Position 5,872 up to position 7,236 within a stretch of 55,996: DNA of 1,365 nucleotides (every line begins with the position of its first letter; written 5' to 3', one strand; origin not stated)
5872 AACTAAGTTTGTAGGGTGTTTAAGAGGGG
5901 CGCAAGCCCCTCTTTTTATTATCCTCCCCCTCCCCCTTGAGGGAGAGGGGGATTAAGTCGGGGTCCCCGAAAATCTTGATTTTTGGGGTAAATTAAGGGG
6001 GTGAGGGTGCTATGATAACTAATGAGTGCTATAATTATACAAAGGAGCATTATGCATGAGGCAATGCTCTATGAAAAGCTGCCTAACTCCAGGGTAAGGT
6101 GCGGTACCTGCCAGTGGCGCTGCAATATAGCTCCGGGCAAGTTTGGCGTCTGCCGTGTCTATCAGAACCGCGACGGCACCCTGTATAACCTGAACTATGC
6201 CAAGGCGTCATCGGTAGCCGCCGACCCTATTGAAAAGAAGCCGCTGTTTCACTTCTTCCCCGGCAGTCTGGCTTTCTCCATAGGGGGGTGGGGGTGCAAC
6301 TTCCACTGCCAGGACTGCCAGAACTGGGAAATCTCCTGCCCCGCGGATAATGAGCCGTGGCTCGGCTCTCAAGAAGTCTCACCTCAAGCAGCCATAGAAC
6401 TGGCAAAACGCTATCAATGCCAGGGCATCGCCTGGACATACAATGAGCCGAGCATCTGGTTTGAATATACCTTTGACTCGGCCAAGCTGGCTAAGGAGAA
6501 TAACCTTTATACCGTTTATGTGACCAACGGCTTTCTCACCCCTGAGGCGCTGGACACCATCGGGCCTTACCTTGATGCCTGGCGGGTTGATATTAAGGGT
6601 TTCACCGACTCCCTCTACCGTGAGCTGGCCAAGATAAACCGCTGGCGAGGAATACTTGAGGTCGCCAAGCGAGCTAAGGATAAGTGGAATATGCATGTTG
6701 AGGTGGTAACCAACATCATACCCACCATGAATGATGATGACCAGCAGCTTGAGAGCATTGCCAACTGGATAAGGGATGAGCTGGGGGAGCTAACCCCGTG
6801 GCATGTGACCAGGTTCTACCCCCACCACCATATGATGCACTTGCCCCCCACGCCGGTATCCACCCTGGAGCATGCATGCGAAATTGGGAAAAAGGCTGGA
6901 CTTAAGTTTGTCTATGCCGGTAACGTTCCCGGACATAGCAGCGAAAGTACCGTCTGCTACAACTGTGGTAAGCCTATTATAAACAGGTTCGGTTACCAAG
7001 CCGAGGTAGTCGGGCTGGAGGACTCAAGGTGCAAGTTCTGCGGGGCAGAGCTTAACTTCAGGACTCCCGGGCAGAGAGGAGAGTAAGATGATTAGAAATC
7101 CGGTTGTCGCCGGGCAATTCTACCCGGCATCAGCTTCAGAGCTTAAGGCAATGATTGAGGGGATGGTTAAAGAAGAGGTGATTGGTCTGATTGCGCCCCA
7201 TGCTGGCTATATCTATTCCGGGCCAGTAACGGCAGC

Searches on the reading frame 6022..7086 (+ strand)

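Call 8: search_protein_families(library=ncbifam, proteins=[window:6022-7086:+])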
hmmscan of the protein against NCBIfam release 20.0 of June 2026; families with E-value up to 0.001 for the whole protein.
window:6022-7086:+ (354 aa): 12 families
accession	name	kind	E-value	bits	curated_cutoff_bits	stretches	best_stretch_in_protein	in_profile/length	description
TIGR04337.1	AmmeMemoSam_rS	hypoth_equivalog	3.5e-89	299.1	220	1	17-345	4-330/349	AmmeMemoRadiSam system radical SAM enzyme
TIGR02493.1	PFLA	equivalog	1e-10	41.4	231.75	1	91-252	24-185/235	pyruvate formate-lyase-activating protein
TIGR04041.1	activase_YjjW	hypoth_equivalog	1.2e-10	41.3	250.2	1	95-268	71-241/276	YjjW family glycine radical enzyme activase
NF048010.1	SfplDhtActHpsHDes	equivalog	1.2e-09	37.4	430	1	95-253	89-252/298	(2S)-3-sulfopropanediol dehydratase activating enzyme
TIGR02494.1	PFLE_PFLC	subfamily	4.7e-09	35.9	174.35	1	95-259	81-248/293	glycyl-radical enzyme activating protein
NF048008.1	SfplDhtActHpfHKleb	equivalog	2.8e-07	30.1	500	1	95-255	84-247/308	(2S)-3-sulfopropanediol dehydratase activating enzyme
TIGR02495.1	NrdG2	equivalog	4.9e-06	26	131.15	1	79-253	13-183/193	anaerobic ribonucleoside-triphosphate reductase activating protein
NF008356.0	PRK11145.1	equivalog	1.6e-05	24.3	375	1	134-252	72-190/246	pyruvate formate lyase 1-activating protein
NF033719.1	ind_deCO2_activ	equivalog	1.8e-05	24.2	425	1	135-252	132-247/302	indoleacetate decarboxylase activase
NF043069.1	T4HPD_activ_SAM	equivalog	5.8e-05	22.6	425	1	96-261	82-254/299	trans-4-hydroxy-L-proline dehydratase activase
TIGR04395.1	cutC_activ_rSAM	equivalog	6.9e-05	22.3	360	1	152-253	149-248/309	choline TMA-lyase-activating enzyme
NF033717.2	HPDL_rSAM_activ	equivalog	0.00074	18.9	420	0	134-252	132-250/311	4-hydroxyphenylacetate decarboxylase activase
